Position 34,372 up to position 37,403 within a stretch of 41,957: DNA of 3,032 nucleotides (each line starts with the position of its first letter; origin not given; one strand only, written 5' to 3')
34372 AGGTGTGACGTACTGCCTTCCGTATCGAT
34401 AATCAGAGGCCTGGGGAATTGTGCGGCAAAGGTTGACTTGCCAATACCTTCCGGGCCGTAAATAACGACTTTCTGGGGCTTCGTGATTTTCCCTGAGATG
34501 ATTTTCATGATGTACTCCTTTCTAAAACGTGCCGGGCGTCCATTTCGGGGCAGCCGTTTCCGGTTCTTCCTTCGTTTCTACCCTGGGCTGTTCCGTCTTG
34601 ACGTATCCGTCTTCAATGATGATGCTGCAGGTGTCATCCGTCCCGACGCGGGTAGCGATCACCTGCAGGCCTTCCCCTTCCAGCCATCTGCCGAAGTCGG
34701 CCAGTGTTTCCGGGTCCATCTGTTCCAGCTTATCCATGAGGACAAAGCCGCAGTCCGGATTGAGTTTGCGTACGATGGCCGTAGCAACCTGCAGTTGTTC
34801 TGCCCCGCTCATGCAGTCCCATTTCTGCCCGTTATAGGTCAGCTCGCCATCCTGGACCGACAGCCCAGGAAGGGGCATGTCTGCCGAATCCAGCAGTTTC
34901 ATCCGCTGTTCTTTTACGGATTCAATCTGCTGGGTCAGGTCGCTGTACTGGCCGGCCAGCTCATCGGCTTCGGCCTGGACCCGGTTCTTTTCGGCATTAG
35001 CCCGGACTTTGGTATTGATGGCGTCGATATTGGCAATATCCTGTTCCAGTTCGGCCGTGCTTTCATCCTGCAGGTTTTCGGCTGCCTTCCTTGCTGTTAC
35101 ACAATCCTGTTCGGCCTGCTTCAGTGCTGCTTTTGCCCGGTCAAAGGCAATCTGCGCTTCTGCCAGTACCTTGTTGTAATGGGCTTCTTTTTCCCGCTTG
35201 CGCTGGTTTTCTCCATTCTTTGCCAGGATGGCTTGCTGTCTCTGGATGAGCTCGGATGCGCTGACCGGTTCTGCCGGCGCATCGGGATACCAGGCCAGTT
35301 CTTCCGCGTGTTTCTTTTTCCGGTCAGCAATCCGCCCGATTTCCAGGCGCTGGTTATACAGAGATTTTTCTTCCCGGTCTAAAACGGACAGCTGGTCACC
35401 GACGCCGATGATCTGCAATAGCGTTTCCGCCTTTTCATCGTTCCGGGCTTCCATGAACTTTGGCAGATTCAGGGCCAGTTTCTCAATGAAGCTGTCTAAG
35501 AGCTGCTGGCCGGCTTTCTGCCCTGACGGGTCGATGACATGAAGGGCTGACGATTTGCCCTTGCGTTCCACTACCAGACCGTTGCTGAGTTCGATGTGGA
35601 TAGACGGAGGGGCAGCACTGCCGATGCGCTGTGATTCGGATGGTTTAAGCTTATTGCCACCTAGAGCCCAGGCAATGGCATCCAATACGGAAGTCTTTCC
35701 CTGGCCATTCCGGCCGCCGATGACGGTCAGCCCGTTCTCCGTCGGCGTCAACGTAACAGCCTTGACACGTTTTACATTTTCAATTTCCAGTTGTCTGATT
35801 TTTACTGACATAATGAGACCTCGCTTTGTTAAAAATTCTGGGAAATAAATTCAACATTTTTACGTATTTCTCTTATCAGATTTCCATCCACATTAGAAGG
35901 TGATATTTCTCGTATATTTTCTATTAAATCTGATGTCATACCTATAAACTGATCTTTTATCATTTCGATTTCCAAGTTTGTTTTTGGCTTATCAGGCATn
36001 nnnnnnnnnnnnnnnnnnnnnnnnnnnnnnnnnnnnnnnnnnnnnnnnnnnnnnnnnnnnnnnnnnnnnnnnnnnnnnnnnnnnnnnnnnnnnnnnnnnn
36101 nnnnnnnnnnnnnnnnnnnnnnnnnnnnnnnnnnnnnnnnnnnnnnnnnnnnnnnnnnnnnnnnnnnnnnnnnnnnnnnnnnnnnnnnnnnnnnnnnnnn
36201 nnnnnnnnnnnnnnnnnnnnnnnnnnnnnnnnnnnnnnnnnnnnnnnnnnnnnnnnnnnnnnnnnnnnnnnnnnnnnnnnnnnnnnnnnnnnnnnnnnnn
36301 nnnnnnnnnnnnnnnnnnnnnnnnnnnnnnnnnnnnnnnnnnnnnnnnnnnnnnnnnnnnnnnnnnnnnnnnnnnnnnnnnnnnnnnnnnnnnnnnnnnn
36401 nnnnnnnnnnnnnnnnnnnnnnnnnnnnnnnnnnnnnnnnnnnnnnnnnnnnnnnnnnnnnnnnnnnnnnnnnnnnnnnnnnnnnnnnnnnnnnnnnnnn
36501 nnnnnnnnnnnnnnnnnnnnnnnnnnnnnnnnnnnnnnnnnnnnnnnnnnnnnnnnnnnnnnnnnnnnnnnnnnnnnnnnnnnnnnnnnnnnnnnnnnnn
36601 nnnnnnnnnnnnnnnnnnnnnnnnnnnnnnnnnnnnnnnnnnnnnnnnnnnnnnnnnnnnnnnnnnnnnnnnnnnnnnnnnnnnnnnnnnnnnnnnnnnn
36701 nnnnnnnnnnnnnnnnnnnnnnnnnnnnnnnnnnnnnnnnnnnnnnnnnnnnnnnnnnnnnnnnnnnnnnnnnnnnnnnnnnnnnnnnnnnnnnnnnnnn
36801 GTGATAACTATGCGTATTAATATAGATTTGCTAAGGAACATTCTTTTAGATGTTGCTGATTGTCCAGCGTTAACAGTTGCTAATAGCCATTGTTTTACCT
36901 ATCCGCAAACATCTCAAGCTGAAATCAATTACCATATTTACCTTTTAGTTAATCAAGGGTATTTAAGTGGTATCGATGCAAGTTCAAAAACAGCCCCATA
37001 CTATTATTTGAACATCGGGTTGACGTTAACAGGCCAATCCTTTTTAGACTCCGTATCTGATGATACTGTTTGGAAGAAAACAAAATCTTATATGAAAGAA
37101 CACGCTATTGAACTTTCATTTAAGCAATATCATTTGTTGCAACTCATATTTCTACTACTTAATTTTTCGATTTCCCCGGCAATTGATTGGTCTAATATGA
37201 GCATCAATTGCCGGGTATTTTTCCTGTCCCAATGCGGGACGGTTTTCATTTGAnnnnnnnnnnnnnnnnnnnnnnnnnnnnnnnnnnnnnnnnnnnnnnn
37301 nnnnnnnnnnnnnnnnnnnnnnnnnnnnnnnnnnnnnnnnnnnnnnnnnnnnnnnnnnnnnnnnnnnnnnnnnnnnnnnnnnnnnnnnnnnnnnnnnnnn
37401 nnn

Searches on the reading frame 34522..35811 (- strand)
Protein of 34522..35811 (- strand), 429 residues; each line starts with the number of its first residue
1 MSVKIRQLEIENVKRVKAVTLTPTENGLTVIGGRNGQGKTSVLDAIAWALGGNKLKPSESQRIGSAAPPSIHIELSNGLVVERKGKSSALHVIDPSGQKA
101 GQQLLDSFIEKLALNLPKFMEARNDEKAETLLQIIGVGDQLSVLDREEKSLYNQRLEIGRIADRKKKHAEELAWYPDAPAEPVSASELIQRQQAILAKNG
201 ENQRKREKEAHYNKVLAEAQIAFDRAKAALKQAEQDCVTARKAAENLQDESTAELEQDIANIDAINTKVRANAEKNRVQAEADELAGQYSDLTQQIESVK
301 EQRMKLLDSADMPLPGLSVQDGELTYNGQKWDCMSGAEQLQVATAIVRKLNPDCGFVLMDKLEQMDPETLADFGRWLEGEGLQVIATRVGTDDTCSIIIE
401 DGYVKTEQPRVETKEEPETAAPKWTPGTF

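Call 48: search_protein_families(library=pfam, proteins=[window:34522-35811:-], max_evalue=0.0001)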
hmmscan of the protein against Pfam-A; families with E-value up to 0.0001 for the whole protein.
window:34522-35811:- (429 aa): 4 families
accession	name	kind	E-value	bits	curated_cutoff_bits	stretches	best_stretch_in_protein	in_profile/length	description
PF13476.12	AAA_23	-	1.7e-12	48.8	27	1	7-261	1-195/201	AAA domain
PF02463.25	SMC_N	-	3e-12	46.9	40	1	5-62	2-63/220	RecF/RecN/SMC N terminal domain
PF13175.12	AAA_15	-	1.4e-08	35.2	32.1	1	4-283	2-288/374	AAA ATPase domain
PF13555.12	AAA_29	-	7.7e-05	22.8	27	0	7-54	3-50/61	P-loop containing region of AAA domain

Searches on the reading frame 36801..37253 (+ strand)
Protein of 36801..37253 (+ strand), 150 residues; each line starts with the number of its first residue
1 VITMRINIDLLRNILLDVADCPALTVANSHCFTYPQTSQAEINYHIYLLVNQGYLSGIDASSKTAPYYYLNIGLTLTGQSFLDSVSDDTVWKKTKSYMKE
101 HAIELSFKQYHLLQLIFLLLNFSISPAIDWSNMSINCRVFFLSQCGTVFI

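Call 40: search_protein_families(library=padloc, proteins=[window:36801-37253:+], max_evalue=0.01)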
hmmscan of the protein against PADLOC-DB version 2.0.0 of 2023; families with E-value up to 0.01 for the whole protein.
window:36801-37253:+ (150 aa): 0 families

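Call 48: search_protein_families(library=pfam, proteins=[window:36801-37253:+], max_evalue=0.0001)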
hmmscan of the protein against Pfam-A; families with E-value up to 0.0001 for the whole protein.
window:36801-37253:+ (150 aa): 1 family
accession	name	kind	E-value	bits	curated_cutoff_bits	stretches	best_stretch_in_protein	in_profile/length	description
PF10711.15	DUF2513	-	5.4e-18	65.6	29.6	1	6-102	2-98/100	Hypothetical protein (DUF2513)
